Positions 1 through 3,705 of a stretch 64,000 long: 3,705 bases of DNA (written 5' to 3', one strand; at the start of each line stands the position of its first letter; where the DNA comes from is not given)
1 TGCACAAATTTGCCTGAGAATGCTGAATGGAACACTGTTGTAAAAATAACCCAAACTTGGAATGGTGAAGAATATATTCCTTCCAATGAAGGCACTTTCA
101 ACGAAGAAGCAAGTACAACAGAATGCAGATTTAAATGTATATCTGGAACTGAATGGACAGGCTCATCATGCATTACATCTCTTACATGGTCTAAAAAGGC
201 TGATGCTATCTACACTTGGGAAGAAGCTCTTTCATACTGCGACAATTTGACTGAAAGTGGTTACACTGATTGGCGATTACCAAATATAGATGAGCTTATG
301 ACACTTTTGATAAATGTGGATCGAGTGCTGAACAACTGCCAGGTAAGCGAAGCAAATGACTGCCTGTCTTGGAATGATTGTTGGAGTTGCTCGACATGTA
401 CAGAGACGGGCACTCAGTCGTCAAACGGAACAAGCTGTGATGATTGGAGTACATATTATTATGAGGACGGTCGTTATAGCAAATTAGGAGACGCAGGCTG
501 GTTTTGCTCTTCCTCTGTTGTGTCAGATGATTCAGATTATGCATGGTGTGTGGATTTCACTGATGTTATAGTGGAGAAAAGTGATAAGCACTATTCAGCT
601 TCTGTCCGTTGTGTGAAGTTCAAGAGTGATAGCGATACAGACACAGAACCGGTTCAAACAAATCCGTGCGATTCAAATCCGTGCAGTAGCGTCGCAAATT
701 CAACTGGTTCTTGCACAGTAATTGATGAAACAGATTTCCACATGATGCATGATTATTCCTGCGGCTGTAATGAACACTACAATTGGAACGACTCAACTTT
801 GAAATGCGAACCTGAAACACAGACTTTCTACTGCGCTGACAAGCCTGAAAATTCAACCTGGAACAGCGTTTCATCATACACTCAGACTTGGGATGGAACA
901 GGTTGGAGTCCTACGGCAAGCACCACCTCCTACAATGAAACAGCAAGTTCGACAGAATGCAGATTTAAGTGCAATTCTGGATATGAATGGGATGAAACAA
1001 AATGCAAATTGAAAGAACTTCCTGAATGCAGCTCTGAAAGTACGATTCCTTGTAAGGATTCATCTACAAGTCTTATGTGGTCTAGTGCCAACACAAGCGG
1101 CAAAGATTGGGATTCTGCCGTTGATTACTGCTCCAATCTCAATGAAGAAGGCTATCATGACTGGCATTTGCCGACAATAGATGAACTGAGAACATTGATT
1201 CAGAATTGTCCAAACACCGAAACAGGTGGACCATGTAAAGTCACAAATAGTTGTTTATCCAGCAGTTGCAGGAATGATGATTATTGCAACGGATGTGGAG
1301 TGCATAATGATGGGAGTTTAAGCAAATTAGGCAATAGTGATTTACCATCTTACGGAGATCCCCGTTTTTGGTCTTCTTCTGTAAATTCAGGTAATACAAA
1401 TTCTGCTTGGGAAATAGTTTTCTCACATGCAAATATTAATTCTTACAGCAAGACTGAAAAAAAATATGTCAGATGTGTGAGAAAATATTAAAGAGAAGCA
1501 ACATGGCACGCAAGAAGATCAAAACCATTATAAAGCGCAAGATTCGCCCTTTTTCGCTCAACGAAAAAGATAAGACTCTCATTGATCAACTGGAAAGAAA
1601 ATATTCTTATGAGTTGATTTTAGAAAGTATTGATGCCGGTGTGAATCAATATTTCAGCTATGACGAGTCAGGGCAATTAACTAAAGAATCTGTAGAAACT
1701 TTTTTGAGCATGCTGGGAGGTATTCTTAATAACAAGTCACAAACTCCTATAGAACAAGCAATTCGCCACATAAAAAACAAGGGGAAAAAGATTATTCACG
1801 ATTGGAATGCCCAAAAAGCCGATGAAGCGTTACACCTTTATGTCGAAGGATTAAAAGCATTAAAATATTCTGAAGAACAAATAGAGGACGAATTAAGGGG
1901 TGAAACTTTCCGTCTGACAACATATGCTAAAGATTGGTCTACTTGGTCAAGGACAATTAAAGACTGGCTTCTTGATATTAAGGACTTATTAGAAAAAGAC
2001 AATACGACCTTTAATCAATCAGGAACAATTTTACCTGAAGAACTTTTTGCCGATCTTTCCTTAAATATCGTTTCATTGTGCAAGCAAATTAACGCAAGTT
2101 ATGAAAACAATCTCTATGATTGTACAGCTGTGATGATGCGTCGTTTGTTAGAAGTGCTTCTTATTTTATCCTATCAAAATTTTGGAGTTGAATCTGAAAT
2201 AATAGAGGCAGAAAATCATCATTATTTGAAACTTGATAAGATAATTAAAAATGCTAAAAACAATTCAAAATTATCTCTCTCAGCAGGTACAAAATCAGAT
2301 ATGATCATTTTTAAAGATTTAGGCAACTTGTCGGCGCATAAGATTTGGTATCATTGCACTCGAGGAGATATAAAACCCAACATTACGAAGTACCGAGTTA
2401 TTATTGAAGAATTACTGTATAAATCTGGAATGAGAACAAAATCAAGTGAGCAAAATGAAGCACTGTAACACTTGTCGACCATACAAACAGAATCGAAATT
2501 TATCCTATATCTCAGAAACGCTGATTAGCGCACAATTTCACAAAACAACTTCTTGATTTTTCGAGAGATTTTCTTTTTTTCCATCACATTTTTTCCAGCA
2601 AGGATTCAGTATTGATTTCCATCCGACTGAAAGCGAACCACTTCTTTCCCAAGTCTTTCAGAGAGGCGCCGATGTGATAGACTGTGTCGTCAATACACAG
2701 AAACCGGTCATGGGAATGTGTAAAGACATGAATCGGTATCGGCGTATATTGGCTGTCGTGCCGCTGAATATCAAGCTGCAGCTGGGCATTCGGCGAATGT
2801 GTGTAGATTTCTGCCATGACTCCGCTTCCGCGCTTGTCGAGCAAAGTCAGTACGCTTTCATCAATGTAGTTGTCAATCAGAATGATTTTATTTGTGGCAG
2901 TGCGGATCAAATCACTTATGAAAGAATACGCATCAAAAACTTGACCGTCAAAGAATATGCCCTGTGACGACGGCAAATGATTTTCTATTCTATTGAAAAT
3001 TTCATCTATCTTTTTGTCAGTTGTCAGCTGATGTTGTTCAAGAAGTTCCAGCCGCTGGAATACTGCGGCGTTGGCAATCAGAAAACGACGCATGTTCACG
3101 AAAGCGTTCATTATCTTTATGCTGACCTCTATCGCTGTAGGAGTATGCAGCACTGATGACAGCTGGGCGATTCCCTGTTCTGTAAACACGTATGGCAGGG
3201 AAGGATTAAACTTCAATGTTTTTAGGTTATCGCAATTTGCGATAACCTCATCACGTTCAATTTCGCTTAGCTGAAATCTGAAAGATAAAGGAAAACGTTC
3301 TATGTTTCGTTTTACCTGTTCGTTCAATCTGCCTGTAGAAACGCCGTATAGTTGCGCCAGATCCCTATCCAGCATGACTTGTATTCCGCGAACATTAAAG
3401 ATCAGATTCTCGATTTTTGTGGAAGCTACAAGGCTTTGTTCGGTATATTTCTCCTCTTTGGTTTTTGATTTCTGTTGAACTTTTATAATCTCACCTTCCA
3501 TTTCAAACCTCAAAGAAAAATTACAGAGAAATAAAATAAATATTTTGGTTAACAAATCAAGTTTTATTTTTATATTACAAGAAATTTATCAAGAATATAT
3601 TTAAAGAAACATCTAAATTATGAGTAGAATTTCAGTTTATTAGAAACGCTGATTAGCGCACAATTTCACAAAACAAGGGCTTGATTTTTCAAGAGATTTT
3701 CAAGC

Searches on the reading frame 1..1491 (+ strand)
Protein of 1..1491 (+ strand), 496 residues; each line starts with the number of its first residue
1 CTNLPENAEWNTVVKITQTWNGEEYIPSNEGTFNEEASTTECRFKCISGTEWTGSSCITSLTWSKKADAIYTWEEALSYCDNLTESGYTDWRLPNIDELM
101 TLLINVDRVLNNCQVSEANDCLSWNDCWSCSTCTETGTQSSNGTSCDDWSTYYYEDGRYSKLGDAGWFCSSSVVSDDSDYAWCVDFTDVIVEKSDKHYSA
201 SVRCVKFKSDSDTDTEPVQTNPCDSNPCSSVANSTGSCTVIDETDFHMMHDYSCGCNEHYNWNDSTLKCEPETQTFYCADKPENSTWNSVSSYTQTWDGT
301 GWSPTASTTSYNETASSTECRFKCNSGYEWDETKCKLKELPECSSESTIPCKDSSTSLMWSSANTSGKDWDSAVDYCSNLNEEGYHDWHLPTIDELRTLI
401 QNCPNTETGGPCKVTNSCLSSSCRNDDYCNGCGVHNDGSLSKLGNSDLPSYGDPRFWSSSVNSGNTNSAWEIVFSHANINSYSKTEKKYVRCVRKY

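Call 6: search_protein_families(library=ncbifam, proteins=[window:10-1491:+], max_evalue=0.01)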
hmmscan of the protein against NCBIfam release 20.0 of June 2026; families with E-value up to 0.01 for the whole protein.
window:10-1491:+ (493 aa): 1 family
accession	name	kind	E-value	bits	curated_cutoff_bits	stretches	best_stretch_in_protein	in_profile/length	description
NF047850.1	Lsa25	exception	2e-06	27.8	260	0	446-491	157-207/207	surface adhesin Lsa25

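Call 32: search_protein_families(library=pfam, proteins=[window:1-1491:+], max_evalue=0.001)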
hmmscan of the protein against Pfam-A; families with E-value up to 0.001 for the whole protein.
window:1-1491:+ (496 aa): 1 family
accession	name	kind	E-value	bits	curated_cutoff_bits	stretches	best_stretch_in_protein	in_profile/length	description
PF07603.17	Lcl_C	-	1.1e-34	119.6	34.9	2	352-494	4-117/117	Lcl C-terminal domain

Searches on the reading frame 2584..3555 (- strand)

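Call 32: search_protein_families(library=pfam, proteins=[window:2584-3555:-], max_evalue=0.001)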
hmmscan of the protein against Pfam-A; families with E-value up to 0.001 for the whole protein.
window:2584-3555:- (323 aa): 1 family
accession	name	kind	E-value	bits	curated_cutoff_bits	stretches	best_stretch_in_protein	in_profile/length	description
PF10543.14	ORF6N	-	6.5e-27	94.1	27.8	1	51-135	2-86/86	ORF6N domain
